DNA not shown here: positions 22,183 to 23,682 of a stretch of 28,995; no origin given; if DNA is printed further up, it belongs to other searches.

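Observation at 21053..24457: Six-gene structural-looking cassette inserted between portal and prohead protease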

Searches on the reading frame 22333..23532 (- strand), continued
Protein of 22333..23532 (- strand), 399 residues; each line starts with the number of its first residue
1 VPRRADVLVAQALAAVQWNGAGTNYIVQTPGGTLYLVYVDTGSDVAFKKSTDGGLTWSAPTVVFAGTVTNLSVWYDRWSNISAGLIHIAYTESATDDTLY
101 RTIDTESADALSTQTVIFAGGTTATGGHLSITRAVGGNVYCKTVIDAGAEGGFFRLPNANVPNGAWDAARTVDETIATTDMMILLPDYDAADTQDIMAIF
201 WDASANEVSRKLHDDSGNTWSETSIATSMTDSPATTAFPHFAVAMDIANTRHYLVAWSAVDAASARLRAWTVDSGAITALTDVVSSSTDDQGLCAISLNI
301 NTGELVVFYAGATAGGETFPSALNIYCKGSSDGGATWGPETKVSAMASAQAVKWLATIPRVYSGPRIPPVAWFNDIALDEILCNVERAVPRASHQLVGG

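Call 38: find_encoding_contigs(protein=P0073, flank=10000, max_places=1)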
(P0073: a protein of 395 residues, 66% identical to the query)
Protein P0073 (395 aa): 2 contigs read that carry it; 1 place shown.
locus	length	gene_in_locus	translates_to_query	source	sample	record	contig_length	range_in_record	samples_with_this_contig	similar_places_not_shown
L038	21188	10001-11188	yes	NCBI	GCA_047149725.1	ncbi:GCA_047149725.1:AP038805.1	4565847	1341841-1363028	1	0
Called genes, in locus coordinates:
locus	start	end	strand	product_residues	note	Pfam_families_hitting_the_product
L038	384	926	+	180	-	PF11985:Phage_Mu_Gp27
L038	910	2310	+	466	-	PF03237:Terminase_6N, PF17289:Terminase_6C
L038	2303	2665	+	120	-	-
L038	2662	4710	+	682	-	PF04860:Phage_portal, PF04233:Phage_Mu_F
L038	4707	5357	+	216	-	PF04586:Peptidase_S78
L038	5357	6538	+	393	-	PF05065:Phage_capsid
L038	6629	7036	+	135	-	-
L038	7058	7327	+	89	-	-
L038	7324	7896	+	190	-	PF24163:HCP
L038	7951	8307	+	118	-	-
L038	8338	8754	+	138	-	-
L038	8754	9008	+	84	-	-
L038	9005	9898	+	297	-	PF23140:Gp80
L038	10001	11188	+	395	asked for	-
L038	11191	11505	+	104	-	-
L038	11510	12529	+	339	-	-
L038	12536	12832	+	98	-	PF23148:Gp77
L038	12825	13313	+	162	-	-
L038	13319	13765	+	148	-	-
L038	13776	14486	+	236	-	-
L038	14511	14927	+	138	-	-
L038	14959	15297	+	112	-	-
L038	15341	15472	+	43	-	-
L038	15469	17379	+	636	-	-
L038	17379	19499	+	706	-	PF21722:Gly_rich_2 (weak)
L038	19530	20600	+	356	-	-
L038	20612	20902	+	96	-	-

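Call 39: search_protein_families(library=pfam, proteins=[L037:5587-6030:+, L038:9005-9898:+, L038:12536-12832:+, L037:8205-9524:+, L036:11522-12799:+, L038:11510-12529:+, L036:14048-14455:+, L038:6629-7036:+, L036:7247-9775:+], max_evalue=1)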
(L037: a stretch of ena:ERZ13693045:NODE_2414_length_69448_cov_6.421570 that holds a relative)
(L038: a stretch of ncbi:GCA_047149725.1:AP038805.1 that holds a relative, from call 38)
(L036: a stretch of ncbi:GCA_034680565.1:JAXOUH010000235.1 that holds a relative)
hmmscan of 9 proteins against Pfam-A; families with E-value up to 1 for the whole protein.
L037:5587-6030:+ (147 aa): 1 family
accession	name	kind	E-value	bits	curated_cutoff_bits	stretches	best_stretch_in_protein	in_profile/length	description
PF23140.1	Gp80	-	3.3e-08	34.4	27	1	38-123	25-107/128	Podophage GP4 fiber I protein gp80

L038:9005-9898:+ (297 aa): 2 families
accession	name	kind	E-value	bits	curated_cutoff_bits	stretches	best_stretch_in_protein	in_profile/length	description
PF23140.1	Gp80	-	3.7e-44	150.6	27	1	156-295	1-128/128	Podophage GP4 fiber I protein gp80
PF00303.24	Thymidylat_synt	-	0.11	12.1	24.3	1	47-90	62-104/266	Thymidylate synthase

L038:12536-12832:+ (98 aa): 1 family
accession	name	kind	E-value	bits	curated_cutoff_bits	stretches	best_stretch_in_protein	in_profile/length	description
PF23148.1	Gp77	-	6.7e-11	43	27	1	6-93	1-83/84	Podophage GP4 fiber-tail adaptor protein gp77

L037:8205-9524:+ (439 aa): 0 families

L036:11522-12799:+ (425 aa): 0 families

L038:11510-12529:+ (339 aa): 2 families
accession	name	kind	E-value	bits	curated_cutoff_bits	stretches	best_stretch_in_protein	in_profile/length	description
PF17970.7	bMG1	-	0.0099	16.3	26.4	0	199-235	17-53/105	Bacterial Alpha-2-macroglobulin MG1 domain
PF05594.20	Fil_haemagg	-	0.85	10.8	21.5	1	121-196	3-69/72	Haemagglutinin repeat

L036:14048-14455:+ (135 aa): 1 family
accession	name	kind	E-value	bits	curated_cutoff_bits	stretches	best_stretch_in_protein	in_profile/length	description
PF17040.10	CBP_CCPA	-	0.16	13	25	1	20-82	42-104/114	Cellulose-complementing protein A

L038:6629-7036:+ (135 aa): 1 family
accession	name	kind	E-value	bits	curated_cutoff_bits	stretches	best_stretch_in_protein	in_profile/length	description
PF21190.3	Bbp16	-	0.013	16.3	27.1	1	41-103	39-99/115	Bbp16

L036:7247-9775:+ (842 aa): 0 families

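Call 40: predict_structure(alignment_id=A2)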
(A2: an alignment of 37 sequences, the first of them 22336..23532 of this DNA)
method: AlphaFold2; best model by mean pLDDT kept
length: 399 residues; sequences in the alignment: 37
mean_pLDDT: 84.9   pTM: 0.88
mean pLDDT of the five models: 84.9, 84.4, 83.1, 82.9, 81.6
residues with pLDDT >= 90: 196; 70-90: 145; 50-70: 50; < 50: 8
segments of 3 or more residues with pLDDT < 50: 234-237
pLDDT, mean of each block of 10 residues (from residue 1): 85 66 82 94 93 94 91 94 94 89 94 90 76 93 84 80 62 70 91 90 83 85 75 56 94 90 88 92 86 90 95 81 90 96 78 88 93 84 82 54
secondary structure, 60 per line:
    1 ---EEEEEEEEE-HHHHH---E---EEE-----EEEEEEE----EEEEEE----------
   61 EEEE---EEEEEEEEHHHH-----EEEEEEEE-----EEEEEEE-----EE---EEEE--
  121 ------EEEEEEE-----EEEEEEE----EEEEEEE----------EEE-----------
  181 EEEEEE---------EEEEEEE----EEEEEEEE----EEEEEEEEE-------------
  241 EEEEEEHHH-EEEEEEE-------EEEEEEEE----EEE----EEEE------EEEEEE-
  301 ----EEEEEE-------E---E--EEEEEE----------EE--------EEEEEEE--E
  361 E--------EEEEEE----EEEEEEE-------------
elements in order: E4-12 H14-18 E26-28 E34-40 E45-50 E61-64 E68-75 H76-79 E85-92 E98-104 E115-118 E127-133 E139-145 E150-156 E167-169 E181-186 E196-202 E207-214 E219-227 E241-246 E251-257 E265-272 E277-279 E284-287 E294-299 E305-310 E325-330 E351-357 E370-375 E380-386

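Call 44: fold_search(model_id=the predicted structure, library=pdb)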
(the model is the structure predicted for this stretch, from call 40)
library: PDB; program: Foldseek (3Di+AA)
matches with E <= 10: 1328; with E <= 0.001: 431
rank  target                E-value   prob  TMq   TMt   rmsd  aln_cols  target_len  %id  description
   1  5c9l                  2.9e-10  1.00  0.56  0.62   6.0       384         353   15  Crystal structure of native PLL lectin from Photorhabdus luminescens at 1.65 A resolution (released 2016-10-19)
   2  5mum                  4.4e-10  1.00  0.56  0.57   7.6       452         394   11  Glycoside Hydrolase BACINT_00347 (released 2017-04-26)
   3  8q7u                  8.9e-10  1.00  0.56  0.62   5.8       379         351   16  Photorhabdus laumondii lectin PLL in complex with alpha-methyl-fucoside (released 2025-03-05)
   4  5c9o                  9.4e-10  1.00  0.57  0.63   5.8       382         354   15  Crystal structure of recombinant PLL lectin from Photorhabdus luminescens at 1.5 A resolution (released 2016-10-19)
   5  8du5_A                1.4e-09  1.00  0.46  0.50   8.2       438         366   12  Murine sialidase-1 (NEU1) (released 2023-05-31)
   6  6rgr                  1.5e-09  1.00  0.57  0.65   5.7       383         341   15  Photorhabdus asymbiotica lectin PHL in complex with L-rhamnose (released 2020-07-01)
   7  5muk                  1.6e-09  1.00  0.57  0.60   7.1       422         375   11  Glycoside Hydrolase BT3686 (released 2017-04-26)
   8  5mvh                  1.9e-09  1.00  0.53  0.53   8.7       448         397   11  Glycoside Hydrolase BACCELL_00856 (released 2017-04-26)
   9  5mul                  2.3e-09  1.00  0.57  0.60   7.3       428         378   11  Glycoside Hydrolase BT3686 bound to Glucuronic Acid (released 2017-04-26)
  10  6rg2_A                3.1e-09  1.00  0.57  0.65   6.3       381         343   14  Photorhabdus laumondii lectin PLL2 in complex with 3-O-methyl-D-glucose (released 2020-07-01)
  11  6rg2_B                3.6e-09  1.00  0.59  0.67   5.9       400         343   14  Photorhabdus laumondii lectin PLL2 in complex with 3-O-methyl-D-glucose (released 2020-07-01)
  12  6rfz                  3.8e-09  1.00  0.58  0.67   5.5       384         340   13  Photorhabdus laumondii lectin PLL2 in complex with D-glucose (released 2020-07-01)
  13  8t26                  3.8e-09  1.00  0.45  0.38   8.0       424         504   12  Crystal Structure of Porphyromonas gingivalis Sialidase (PG_0352) D219A mutant bound to 3'-Sialyllactose (only Neu5Ac vi (released 2023-10-04)
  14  6fhy_A                4.0e-09  1.00  0.56  0.64   6.4       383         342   15  Photorhabdus asymbiotica lectin (PHL) in complex with synthetic C-fucoside (released 2019-01-30)
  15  5mxg_A                4.7e-09  1.00  0.59  0.67   5.5       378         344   15  Photorhabdus asymbiotica lectin (PHL) in complex with blood group H trisaccharide (released 2017-08-09)
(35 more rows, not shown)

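Call 47: search_solved_structures(query=L038:9005-9898:+, max_evalue=1, show_alignments=1)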
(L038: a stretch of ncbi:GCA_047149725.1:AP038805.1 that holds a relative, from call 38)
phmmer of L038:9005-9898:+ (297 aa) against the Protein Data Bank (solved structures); distinct sequences matched with E-value up to 1: 1.
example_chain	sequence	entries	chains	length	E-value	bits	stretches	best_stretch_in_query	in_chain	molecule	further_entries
8jou_a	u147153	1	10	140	2.7e-10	43.2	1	156-292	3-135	Virion-associated phage protein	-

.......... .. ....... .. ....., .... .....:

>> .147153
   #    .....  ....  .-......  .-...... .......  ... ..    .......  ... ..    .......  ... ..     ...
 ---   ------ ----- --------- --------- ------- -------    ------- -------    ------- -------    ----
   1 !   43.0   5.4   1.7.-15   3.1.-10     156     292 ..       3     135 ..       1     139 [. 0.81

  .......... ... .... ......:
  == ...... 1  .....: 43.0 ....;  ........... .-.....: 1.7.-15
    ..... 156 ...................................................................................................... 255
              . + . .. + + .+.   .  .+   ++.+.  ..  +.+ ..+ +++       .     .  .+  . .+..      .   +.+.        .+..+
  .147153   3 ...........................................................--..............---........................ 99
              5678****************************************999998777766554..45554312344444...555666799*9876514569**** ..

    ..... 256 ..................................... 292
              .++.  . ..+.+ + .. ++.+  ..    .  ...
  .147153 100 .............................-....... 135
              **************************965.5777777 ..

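Call 49: fold_search(model_id=the predicted structure, library=viral)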
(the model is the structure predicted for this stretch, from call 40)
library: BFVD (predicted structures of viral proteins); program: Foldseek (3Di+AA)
matches with E <= 10: 696; with E <= 0.001: 122
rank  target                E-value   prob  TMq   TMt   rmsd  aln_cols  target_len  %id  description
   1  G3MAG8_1              3.2e-12  1.00  0.64  0.30   5.0       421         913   13  Gp427 [Bacillus phage G]
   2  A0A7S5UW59            1.2e-10  1.00  0.63  0.39   7.9       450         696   13  (no name in the UniProt tables at hand)
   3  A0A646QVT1            1.5e-10  1.00  0.58  0.48   6.6       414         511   10  (no name in the UniProt tables at hand)
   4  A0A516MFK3            2.1e-10  1.00  0.60  0.52   8.8       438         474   14  (no name in the UniProt tables at hand)
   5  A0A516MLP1            5.0e-10  1.00  0.61  0.38   7.9       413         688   14  (no name in the UniProt tables at hand)
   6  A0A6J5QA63            5.5e-10  1.00  0.64  0.26   5.2       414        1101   14  Uncharacterized protein [uncultured Caudovirales phage]
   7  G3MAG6                1.0e-09  1.00  0.59  0.22   6.0       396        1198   12  Gp425 [Bacillus phage G]
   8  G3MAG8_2              1.1e-09  1.00  0.60  0.29   5.7       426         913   12  Gp427 [Bacillus phage G]
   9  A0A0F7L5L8            1.2e-09  1.00  0.46  0.20  18.0       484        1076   12  Sialidase domain-containing protein [uncultured marine virus]
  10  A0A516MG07            3.2e-09  1.00  0.56  0.29  12.2       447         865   12  (no name in the UniProt tables at hand)
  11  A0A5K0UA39            3.4e-09  1.00  0.57  0.55   7.2       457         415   12  Receptor-like cell wall protein [Yasminevirus sp. GU-2018]
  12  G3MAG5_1              3.7e-09  1.00  0.64  0.36   5.5       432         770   14  Gp424 [Bacillus phage G]
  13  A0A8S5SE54            3.9e-09  1.00  0.57  0.52   7.4       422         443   12  Uncharacterized protein [Caudovirales sp. ctrNG92]
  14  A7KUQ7                4.5e-09  1.00  0.59  0.29   6.1       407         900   11  (no name in the UniProt tables at hand)
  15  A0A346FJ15            5.8e-09  1.00  0.47  0.28  10.0       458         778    9  (no name in the UniProt tables at hand)
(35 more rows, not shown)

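Call 74: search_protein_families(library=pfam, proteins=[L015:1133-3370:+, L025:5335-7368:+, L009:1588-3957:+, L010:3829-5277:+, L010:2282-3817:+, L029:2287-4485:+, L016:4909-8001:+, L007:3297-5549:+, L031:1016-3910:+, L005:1-1437:+], max_evalue=0.01)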
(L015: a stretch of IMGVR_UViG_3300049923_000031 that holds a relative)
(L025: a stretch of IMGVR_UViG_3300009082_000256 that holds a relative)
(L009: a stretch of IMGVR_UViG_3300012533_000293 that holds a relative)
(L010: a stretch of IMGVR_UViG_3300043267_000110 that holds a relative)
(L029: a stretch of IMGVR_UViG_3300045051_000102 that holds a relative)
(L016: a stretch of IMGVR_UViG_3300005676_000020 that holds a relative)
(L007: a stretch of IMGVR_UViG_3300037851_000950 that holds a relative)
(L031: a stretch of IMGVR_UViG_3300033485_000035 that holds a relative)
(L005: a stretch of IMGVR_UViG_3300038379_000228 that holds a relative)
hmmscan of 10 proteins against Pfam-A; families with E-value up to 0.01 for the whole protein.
L015:1133-3370:+ (745 aa): 1 family
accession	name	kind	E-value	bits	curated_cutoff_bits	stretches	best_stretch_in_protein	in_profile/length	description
PF16510.12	P22_portal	-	8e-173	576.6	26.1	1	20-613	1-593/594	Phage P22-like portal protein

L025:5335-7368:+ (677 aa): 0 families

L009:1588-3957:+ (789 aa): 0 families

L010:3829-5277:+ (482 aa): 1 family
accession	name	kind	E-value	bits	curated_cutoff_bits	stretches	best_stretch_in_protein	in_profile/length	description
PF05133.19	SPP1_portal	-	1.4e-83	281.7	25.5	1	38-470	12-412/416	Phage portal protein, SPP1 Gp6-like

L010:2282-3817:+ (511 aa): 0 families

L029:2287-4485:+ (732 aa): 1 family
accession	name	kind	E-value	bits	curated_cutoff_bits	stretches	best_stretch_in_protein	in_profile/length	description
PF04860.17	Phage_portal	-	4.4e-25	89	39.1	1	61-289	1-221/321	Phage portal protein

L016:4909-8001:+ (1030 aa): 1 family
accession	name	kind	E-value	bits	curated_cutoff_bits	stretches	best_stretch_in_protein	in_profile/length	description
PF01391.23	Collagen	-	8.5e-46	154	27.2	6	625-680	3-58/60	Collagen triple helix repeat (20 copies)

L007:3297-5549:+ (750 aa): 1 family
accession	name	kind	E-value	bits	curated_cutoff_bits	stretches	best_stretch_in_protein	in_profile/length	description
PF13884.11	Peptidase_S74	-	7e-08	33.1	22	1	645-697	1-54/58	Chaperone of endosialidase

L031:1016-3910:+ (964 aa): 0 families

L005:1-1437:+ (478 aa): 1 family
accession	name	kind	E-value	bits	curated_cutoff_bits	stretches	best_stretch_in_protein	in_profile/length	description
PF16510.12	P22_portal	-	3.2e-76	257.5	26.1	1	24-390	224-594/594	Phage P22-like portal protein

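Call 83: find_encoding_contigs(protein=P0047, flank=9000, max_places=1)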
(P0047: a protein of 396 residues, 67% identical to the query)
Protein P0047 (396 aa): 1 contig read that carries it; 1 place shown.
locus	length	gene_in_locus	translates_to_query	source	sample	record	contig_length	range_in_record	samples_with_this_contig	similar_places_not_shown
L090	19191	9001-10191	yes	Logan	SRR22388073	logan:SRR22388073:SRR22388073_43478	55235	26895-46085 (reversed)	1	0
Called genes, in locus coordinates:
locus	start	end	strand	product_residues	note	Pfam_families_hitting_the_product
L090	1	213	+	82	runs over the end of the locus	-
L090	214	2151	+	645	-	PF06074:Portal_Mu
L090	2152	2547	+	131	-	-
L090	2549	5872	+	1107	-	-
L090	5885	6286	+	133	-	-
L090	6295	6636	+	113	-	-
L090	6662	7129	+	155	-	-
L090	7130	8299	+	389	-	-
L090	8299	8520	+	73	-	-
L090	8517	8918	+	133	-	-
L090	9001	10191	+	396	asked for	-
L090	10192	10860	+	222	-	-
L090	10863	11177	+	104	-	-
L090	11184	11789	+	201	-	-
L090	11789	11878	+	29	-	-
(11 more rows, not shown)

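Call 84: find_encoding_contigs(protein=P0061, flank=9000, max_places=1)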
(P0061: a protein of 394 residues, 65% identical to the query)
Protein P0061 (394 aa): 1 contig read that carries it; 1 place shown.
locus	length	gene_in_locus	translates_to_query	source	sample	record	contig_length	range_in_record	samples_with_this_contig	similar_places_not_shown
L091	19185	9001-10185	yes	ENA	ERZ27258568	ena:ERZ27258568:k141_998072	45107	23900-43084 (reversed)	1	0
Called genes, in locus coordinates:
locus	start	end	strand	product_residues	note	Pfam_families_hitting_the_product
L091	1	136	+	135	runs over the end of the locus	-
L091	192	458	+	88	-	-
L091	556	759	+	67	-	-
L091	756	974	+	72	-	-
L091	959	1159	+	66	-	-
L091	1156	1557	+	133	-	-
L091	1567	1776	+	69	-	-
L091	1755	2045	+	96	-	-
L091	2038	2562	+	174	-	-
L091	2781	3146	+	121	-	PF01242:PTPS (weak)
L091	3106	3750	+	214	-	PF02195:ParB_N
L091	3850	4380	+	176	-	-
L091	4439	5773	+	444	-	PF17289:Terminase_6C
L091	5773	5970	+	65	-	-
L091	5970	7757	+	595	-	PF04860:Phage_portal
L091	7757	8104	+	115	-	-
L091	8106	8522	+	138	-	-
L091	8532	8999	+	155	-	-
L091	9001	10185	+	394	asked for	-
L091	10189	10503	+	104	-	-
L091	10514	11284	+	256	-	PF13385:Laminin_G_3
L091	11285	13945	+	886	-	-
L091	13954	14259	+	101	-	-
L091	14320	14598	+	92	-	PF00196:GerE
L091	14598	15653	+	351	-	-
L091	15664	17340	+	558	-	-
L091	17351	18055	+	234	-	PF25084:LbH_EIF2B, PF25087:GMPPB_C, PF00132:Hexapep, PF14602:Hexapep_2 (weak)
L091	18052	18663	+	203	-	PF00535:Glycos_transf_2, PF13641:Glyco_tranf_2_3 (weak), PF00535:Glycos_transf_2 (weak)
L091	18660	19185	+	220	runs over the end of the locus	-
